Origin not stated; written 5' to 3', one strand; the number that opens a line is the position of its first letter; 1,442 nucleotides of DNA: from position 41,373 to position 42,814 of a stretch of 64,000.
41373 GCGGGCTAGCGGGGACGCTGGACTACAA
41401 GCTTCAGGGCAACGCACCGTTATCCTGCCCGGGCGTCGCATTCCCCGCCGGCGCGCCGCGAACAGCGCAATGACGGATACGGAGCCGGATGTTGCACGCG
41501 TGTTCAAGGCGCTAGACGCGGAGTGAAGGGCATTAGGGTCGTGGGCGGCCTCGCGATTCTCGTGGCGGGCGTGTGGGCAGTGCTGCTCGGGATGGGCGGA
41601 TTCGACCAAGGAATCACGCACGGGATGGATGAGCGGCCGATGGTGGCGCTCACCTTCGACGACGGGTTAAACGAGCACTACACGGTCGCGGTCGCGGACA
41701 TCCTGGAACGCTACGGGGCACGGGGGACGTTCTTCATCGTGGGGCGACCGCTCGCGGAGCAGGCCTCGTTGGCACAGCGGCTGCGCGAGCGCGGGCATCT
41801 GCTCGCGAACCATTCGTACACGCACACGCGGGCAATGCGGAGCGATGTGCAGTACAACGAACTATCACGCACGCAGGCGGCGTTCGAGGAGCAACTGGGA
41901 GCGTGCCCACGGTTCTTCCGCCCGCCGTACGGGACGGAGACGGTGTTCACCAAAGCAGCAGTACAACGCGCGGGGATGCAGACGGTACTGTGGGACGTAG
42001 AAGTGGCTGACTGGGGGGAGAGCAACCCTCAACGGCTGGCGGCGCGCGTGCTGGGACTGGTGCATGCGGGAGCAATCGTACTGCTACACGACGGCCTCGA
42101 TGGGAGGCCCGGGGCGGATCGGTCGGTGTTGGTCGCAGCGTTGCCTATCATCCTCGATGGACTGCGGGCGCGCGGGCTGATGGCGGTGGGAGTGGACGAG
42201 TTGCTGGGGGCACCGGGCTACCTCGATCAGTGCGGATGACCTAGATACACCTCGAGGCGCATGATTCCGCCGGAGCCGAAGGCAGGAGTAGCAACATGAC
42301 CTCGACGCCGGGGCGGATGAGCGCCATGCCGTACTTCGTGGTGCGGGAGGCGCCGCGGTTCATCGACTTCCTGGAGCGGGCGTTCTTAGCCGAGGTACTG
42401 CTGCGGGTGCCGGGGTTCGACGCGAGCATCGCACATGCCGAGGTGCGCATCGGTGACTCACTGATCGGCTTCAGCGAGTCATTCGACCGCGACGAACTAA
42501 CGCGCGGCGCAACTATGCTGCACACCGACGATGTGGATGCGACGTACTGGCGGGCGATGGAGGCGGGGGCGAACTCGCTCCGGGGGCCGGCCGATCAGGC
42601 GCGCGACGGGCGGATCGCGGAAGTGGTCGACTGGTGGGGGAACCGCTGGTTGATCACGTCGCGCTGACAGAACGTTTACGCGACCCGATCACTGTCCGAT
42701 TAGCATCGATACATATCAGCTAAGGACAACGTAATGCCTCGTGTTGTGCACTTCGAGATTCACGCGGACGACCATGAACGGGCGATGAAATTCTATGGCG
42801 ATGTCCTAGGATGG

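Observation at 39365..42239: Fused GT2-polytopic membrane protein plus membrane-anchored CE4 deacetylase: candidate compact lipid-linked sugar modification module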

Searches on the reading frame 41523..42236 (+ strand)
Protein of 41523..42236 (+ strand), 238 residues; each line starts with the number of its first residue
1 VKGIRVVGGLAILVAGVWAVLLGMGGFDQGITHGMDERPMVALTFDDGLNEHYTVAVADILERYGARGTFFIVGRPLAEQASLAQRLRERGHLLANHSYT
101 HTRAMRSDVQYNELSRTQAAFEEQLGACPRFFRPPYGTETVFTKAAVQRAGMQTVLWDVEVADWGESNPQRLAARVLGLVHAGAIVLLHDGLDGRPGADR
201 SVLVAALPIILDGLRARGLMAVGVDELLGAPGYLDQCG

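Call 3: search_protein_families(library=pfam, proteins=[window:41523-42236:+], max_evalue=1)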
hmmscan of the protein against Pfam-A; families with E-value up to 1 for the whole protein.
window:41523-42236:+ (238 aa): 2 families
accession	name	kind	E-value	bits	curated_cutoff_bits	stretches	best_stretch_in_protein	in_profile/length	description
PF01522.26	Polysacc_deac_1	-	8e-28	97.3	23.1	1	37-155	5-124/124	Polysaccharide deacetylase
PF10096.14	DUF2334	-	0.31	11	26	1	83-121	58-94/203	Uncharacterized protein conserved in bacteria (DUF2334)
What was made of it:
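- On CE4 / NodB-homology metal-dependent deacetylases: PF01522 E 8e-28 (call 3).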

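Call 4: search_protein_families(library=ncbifam, proteins=[window:41523-42236:+], max_evalue=1)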
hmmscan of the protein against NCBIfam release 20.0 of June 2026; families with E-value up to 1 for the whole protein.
window:41523-42236:+ (238 aa): 11 families
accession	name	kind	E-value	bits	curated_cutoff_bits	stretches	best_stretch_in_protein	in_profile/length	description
TIGR02764.1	spore_ybaN_pdaB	equivalog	3.4e-31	108.5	237.4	1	38-228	5-191/191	polysaccharide deacetylase family sporulation protein PdaB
TIGR04243.1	nodulat_NodB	equivalog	3.4e-31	108.3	240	1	40-220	3-192/197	chitooligosaccharide deacetylase NodB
TIGR02873.1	spore_ylxY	hypoth_equivalog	3e-29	102.1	391.5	1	31-190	77-238/268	probable sporulation protein, polysaccharide deacetylase family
NF045821.1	PgAcgDacpgdA1_Bac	equivalog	4.5e-28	97.9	400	1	38-224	87-271/282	peptidoglycan-N-acetylglucosamine deacetylase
TIGR02884.1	spore_pdaA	equivalog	2.1e-26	93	298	1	38-190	36-194/224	delta-lactam-biosynthetic de-N-acetylase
NF045820.1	PgAcgDacpgdA_Strep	equivalog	5.2e-26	91.5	800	1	37-229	266-449/463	peptidoglycan-N-acetylglucosamine deacetylase PgdA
NF045822.1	PgAcgDacpgdA2_Bac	equivalog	3.4e-18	65.9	400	1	37-219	68-253/274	peptidoglycan-N-acetylglucosamine deacetylase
NF050820.1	PolSacchBiosHfsH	equivalog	1e-08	35.2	400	1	36-147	31-151/249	oligosaccharide deacetylase HfsH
TIGR03006.1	pepcterm_polyde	equivalog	1.2e-07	31.1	276.2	1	53-133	35-117/272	XrtA system polysaccharide deacetylase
TIGR03938.2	deacetyl_PgaB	equivalog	0.00018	19.9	321.9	2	95-156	169-229/621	poly-beta-1,6-N-acetyl-D-glucosamine N-deacetylase PgaB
NF006743.0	PRK09270.1-2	equivalog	0.12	11.4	227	0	167-212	10-53/217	nucleoside/nucleotide kinase family protein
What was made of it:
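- On ArnD (polyprenyl-P-Ara4FN deformylase): The best hits are PdaB, NodB and PgdA (call 4).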

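Call 71: search_solved_structures(query=window:41523-42236:+, max_evalue=0.00001, show_alignments=1)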
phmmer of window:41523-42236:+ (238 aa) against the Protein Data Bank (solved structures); distinct sequences matched with E-value up to 0.00001: 33.
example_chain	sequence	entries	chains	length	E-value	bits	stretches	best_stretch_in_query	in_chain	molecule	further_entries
7y51_A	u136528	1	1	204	5.9e-26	94.8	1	40-228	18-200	Predicted xylanase/chitin deacetylase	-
7fbw_A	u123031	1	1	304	2e-25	93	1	40-228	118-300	Predicted xylanase/chitin deacetylase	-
2c1g_A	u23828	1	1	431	6.2e-24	88.1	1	38-229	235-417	PEPTIDOGLYCAN GLCNAC DEACETYLASE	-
5o6y_A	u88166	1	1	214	7.5e-24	87.9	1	37-222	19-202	Peptidoglycan N-acetylglucosamine deacetylase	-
2c1i_A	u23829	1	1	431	3.1e-23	85.8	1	38-229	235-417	PEPTIDOGLYCAN GLCNAC DEACETYLASE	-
6hm9_A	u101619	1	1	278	4.2e-23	85.4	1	32-191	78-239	Putative polysaccharide deacetylase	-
7ax7_A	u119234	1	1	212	5.2e-23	85.1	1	39-232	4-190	Endo-1,4-beta-xylanase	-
2cc0_A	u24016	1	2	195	1.1e-22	84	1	41-219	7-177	ACETYL-XYLAN ESTERASE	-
5o6y_B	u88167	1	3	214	1.1e-22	84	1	37-222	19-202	Peptidoglycan N-acetylglucosamine deacetylase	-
4l1g_A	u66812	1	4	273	2.2e-22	83.1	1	37-222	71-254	Peptidoglycan N-acetylglucosamine deacetylase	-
1ny1_A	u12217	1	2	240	1.8e-21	80.1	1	37-190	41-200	Probable polysaccharide deacetylase pdaA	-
1w1a_1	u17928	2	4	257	2.1e-21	79.8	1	37-190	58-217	PROBABLE POLYSACCHARIDE DEACETYLASE PDAA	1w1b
1w17_A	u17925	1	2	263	2.3e-21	79.7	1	37-190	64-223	PROBABLE POLYSACCHARIDE DEACETYLASE PDAA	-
7bly_A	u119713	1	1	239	4.7e-21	78.7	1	40-231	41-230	Aspergillus niger contig An12c0130, genomic contig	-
6hpa_A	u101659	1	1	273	5.1e-21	78.6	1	32-191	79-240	Putative polysaccharide deacetylase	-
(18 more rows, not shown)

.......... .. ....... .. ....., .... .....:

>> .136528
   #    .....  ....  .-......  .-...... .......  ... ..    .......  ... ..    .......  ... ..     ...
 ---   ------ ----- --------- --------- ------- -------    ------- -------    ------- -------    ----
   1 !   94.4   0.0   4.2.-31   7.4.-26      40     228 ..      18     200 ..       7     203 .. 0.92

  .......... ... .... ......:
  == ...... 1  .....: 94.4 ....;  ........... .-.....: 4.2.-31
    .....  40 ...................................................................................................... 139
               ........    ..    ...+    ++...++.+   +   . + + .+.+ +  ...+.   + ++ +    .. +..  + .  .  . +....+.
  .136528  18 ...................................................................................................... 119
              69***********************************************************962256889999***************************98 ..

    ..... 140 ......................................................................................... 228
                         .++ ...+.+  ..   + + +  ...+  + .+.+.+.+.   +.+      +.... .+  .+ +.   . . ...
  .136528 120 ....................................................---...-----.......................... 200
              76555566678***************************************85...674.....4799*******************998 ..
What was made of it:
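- On CE4 / NodB-homology metal-dependent deacetylases: Homologues in the PDB include SpPgdA 2c1g (call 71).
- The CE4 is closest to polymer-acting deacetylases (call 71). The CE4 is PgdA/PdaB-like (calls 4, 71).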

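Call 87: find_homologous_proteins(query=window:41523-42236:+, max_evalue=1e-20)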
Query window:41523-42236:+ (238 aa): 1473 proteins with E <= 1e-20 among 8000 candidates; the best 120 are listed.
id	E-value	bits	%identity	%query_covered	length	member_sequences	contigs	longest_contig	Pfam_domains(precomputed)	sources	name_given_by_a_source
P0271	9.3e-154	528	100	100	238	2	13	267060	PF01522.27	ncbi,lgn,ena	-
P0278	2.7e-91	323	65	98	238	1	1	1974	PF01522.27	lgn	-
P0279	2.4e-84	301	64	89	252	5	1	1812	PF01522.27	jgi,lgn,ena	-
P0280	4.7e-82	293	63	88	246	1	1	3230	PF01522.27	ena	-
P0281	4.0e-81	290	61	96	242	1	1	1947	PF01522.27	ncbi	-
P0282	4.1e-81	290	61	96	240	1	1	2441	PF01522.27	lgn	-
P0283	6.0e-81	290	59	98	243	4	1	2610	PF01522.27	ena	-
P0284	1.1e-80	289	57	99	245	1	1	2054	PF01522.27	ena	-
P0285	5.3e-80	286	60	95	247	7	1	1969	PF01522.27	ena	-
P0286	6.0e-80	286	59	97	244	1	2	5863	PF01522.27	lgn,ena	-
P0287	2.1e-79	284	60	95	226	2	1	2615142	PF01522.27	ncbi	ncbi:MAG: polysaccharide deacetylase family protein [Dehalococcoidia bacterium]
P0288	2.9e-79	284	60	98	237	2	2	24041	PF01522.27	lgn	-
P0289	3.4e-79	284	63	88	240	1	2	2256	PF01522.27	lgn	-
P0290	3.5e-79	284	61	96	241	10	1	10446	PF01522.27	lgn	-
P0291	3.6e-79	284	61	89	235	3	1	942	PF01522.27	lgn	-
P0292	8.9e-79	282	61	88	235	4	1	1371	PF01522.27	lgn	-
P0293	9.4e-79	282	58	97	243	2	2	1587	PF01522.27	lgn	-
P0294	1.5e-78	282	65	89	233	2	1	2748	PF01522.27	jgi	jgi:peptidoglycan/xylan/chitin deacetylase (PgdA/CDA1 family)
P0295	1.1e-77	279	62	92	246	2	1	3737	PF01522.27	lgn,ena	-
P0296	1.5e-77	278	61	89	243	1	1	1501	PF01522.27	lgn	-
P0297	2.0e-77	278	60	89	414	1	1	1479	PF01522.27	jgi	jgi:peptidoglycan/xylan/chitin deacetylase (PgdA/CDA1 family)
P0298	3.0e-77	277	62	89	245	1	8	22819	PF01522.27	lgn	-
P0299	3.0e-77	277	58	94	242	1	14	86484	PF01522.27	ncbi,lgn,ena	-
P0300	5.7e-77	277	61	88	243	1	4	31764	PF01522.27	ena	-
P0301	5.9e-77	276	62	89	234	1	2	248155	PF01522.27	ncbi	ncbi:MAG: polysaccharide deacetylase family protein [Dehalococcoidia bacterium]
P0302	6.2e-77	276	58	97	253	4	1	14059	PF01522.27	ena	-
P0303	6.3e-77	276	63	87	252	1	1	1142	PF01522.27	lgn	-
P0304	7.9e-77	276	64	82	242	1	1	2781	PF01522.27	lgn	-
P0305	8.2e-77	276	61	89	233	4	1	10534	PF01522.27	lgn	-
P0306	8.8e-77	276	60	88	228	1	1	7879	PF01522.27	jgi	jgi:peptidoglycan/xylan/chitin deacetylase (PgdA/CDA1 family)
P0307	1.7e-76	275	60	88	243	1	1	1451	PF01522.27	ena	-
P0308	2.2e-76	275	61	87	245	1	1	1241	PF01522.27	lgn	-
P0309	3.1e-76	274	62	88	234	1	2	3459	PF01522.27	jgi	jgi:peptidoglycan/xylan/chitin deacetylase (PgdA/CDA1 family)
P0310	3.1e-76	274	61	95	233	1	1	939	PF01522.27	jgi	jgi:peptidoglycan/xylan/chitin deacetylase (PgdA/CDA1 family)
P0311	4.3e-76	274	59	88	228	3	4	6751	PF01522.27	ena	-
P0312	5.4e-76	273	61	89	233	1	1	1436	PF01522.27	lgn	-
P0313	9.2e-76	273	60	88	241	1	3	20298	PF01522.27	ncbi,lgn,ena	-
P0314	9.5e-76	273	60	88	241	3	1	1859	PF01522.27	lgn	-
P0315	2.7e-75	271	61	89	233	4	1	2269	PF01522.27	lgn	-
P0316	4.6e-75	270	59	96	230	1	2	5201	PF01522.27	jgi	-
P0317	4.7e-75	270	60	89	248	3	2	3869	PF01522.27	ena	-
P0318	6.3e-75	270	61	89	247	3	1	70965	PF01522.27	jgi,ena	-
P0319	6.7e-75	270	54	100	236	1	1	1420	PF01522.27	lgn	-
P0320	6.8e-75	270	58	91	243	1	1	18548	PF01522.27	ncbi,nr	ncbi:MAG: polysaccharide deacetylase family protein [Dehalococcoidia bacterium]|nr:MAG: polysacchari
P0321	1.2e-74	269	53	100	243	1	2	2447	PF01522.27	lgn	-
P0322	1.4e-74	269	60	88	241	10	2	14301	PF01522.27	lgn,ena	-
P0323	1.5e-74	269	60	89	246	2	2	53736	PF01522.27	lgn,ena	-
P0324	1.7e-74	268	59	96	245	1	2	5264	PF01522.27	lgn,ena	-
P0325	2.9e-74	268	56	89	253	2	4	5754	PF01522.27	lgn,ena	-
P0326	3.2e-74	268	57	96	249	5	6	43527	PF01522.27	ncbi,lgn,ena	-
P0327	6.1e-74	267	60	87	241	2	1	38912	PF01522.27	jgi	-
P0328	2.8e-73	264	59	90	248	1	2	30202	PF01522.27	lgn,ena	-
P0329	1.2e-72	262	61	87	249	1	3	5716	PF01522.27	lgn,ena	-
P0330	1.3e-72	262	62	84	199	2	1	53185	PF01522.27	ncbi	-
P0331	3.8e-72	261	57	96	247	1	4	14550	PF01522.27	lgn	-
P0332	5.0e-72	260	56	94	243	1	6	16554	PF01522.27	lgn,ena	-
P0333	1.0e-71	259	59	89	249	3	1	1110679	PF01522.27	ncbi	-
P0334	1.2e-71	259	53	97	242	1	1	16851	PF01522.27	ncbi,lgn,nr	ncbi:MAG: polysaccharide deacetylase family protein [Dehalococcoidia bacterium]|nr:polysaccharide de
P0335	3.7e-71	257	53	98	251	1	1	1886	PF01522.27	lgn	-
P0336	1.0e-70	256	56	88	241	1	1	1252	PF01522.27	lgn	-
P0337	2.3e-70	255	61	87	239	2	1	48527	PF01522.27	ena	-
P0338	6.3e-70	253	54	99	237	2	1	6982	PF01522.27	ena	-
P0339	8.2e-70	253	56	88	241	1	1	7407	PF01522.27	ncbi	-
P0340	7.2e-69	250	58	89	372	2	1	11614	PF01522.27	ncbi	-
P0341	3.8e-68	248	57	87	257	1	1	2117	PF01522.27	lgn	-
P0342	7.0e-68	247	58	87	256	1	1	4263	PF01522.27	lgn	-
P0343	1.3e-67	246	58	87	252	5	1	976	PF01522.27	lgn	-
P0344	1.8e-67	245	58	87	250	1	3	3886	PF01522.27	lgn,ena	-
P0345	1.8e-67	245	55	98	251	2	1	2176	PF01522.27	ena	-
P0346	2.1e-67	245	53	98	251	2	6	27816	PF01522.27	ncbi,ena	-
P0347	3.3e-67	245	55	87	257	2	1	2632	PF01522.27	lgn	-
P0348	4.9e-67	244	55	87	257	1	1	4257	PF01522.27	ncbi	-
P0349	3.7e-66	241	51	98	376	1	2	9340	PF01522.27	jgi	jgi:peptidoglycan/xylan/chitin deacetylase (PgdA/CDA1 family)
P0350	6.7e-66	240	53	96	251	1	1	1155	PF01522.27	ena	-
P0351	1.2e-65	239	56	89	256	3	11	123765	PF01522.27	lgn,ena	-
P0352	2.2e-65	239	53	91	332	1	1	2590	PF01522.27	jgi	jgi:peptidoglycan/xylan/chitin deacetylase (PgdA/CDA1 family)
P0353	2.4e-65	238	58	83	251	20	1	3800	PF01522.27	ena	-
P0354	2.5e-65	238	55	87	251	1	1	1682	PF01522.27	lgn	-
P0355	5.0e-65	237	53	99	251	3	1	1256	PF01522.27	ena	-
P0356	1.8e-64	236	56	83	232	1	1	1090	PF01522.27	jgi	jgi:peptidoglycan-N-acetylglucosamine deacetylase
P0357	2.6e-64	235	50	97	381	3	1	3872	PF01522.27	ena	-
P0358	3.1e-64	235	54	89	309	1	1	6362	PF01522.27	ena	-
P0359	3.6e-64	235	54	89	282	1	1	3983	PF01522.27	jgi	jgi:peptidoglycan-N-acetylglucosamine deacetylase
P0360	5.7e-64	234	55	83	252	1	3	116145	PF01522.27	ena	-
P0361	7.4e-64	234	59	87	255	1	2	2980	PF01522.27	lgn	-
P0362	9.2e-64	233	50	98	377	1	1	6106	PF01522.27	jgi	jgi:peptidoglycan/xylan/chitin deacetylase (PgdA/CDA1 family)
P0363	1.0e-63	233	53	89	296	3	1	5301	PF01522.27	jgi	-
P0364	1.1e-63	233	55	83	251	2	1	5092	PF01522.27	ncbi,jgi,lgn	ncbi:MAG: polysaccharide deacetylase family protein [Chloroflexota bacterium]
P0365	2.5e-63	232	55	87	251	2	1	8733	PF01522.27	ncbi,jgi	jgi:peptidoglycan/xylan/chitin deacetylase (PgdA/CDA1 family)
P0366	3.3e-63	231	56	86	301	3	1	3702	PF01522.27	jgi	jgi:peptidoglycan/xylan/chitin deacetylase (PgdA/CDA1 family)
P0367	4.6e-63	231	50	97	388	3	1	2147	PF01522.27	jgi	jgi:peptidoglycan-N-acetylglucosamine deacetylase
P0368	5.1e-63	231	53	89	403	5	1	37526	PF01522.27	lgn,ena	-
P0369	1.1e-62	230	56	83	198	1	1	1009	PF01522.27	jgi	jgi:peptidoglycan/xylan/chitin deacetylase (PgdA/CDA1 family)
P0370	1.5e-62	229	54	89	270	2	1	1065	PF01522.27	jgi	jgi:peptidoglycan/xylan/chitin deacetylase (PgdA/CDA1 family)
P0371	3.8e-62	228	50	100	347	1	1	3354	PF01522.27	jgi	jgi:peptidoglycan/xylan/chitin deacetylase (PgdA/CDA1 family)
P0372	4.4e-62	228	51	96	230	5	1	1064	PF01522.27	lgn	-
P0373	4.5e-62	228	48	98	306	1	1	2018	PF01522.27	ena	-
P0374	5.8e-62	227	53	89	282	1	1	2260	PF01522.27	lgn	-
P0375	5.9e-62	227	50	99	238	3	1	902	PF01522.27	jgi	jgi:peptidoglycan/xylan/chitin deacetylase (PgdA/CDA1 family)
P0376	8.0e-62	227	52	89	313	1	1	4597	PF01522.27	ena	-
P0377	9.0e-62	227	51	89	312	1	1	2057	PF01522.27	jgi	jgi:peptidoglycan/xylan/chitin deacetylase (PgdA/CDA1 family)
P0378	9.0e-62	227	51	89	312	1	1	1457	PF01522.27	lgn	-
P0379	1.4e-61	226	51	89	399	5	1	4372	PF01522.27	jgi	jgi:peptidoglycan/xylan/chitin deacetylase (PgdA/CDA1 family)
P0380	2.4e-61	225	52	89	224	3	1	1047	PF01522.27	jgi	jgi:peptidoglycan/xylan/chitin deacetylase (PgdA/CDA1 family)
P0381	2.4e-61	225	53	89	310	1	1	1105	PF01522.27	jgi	jgi:peptidoglycan/xylan/chitin deacetylase (PgdA/CDA1 family)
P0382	2.5e-61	225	50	93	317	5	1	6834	PF01522.27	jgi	jgi:peptidoglycan/xylan/chitin deacetylase (PgdA/CDA1 family)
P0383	2.5e-61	225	48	99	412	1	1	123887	PF01522.27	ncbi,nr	ncbi:MAG: polysaccharide deacetylase family protein [Chloroflexi bacterium]|nr:polysaccharide deacet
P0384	2.6e-61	225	56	83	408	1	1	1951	PF01522.27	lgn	-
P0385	2.8e-61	225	52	86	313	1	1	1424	PF01522.27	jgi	jgi:peptidoglycan/xylan/chitin deacetylase (PgdA/CDA1 family)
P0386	3.1e-61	225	52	86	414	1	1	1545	PF01522.27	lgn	-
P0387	3.7e-61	225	52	89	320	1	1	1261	PF01522.27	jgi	jgi:peptidoglycan/xylan/chitin deacetylase (PgdA/CDA1 family)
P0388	3.8e-61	225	49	96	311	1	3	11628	PF01522.27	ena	-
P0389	4.5e-61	224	53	86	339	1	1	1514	PF01522.27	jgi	jgi:peptidoglycan/xylan/chitin deacetylase (PgdA/CDA1 family)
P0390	4.7e-61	224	52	89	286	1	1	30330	PF01522.27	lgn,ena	-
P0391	5.1e-61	224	53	87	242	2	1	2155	PF01522.27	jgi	jgi:peptidoglycan-N-acetylglucosamine deacetylase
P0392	5.4e-61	224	51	89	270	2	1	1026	PF01522.27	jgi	jgi:peptidoglycan/xylan/chitin deacetylase (PgdA/CDA1 family)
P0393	6.5e-61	224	52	90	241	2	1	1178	PF01522.27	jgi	jgi:peptidoglycan/xylan/chitin deacetylase (PgdA/CDA1 family)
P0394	6.7e-61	224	53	89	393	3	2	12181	PF01522.27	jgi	jgi:peptidoglycan/xylan/chitin deacetylase (PgdA/CDA1 family)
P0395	7.4e-61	224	53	89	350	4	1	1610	PF01522.27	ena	-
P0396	9.6e-61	223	52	87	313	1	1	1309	PF01522.27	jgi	-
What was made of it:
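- Close CE4 homologues are Chloroflexota only, and many list the same longest-contig length as a fusion protein, which suggests a shared contig (call 87).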

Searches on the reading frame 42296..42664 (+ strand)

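Call 19: search_protein_families(library=pfam, proteins=[window:42296-42664:+], max_evalue=0.001)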
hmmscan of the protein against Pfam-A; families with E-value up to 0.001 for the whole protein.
window:42296-42664:+ (123 aa): 1 family
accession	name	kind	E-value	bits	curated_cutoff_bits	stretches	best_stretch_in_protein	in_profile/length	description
PF00903.31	Glyoxalase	-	0.00017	22.4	20.6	1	15-118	8-119/121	Glyoxalase/Bleomycin resistance protein/Dioxygenase superfamily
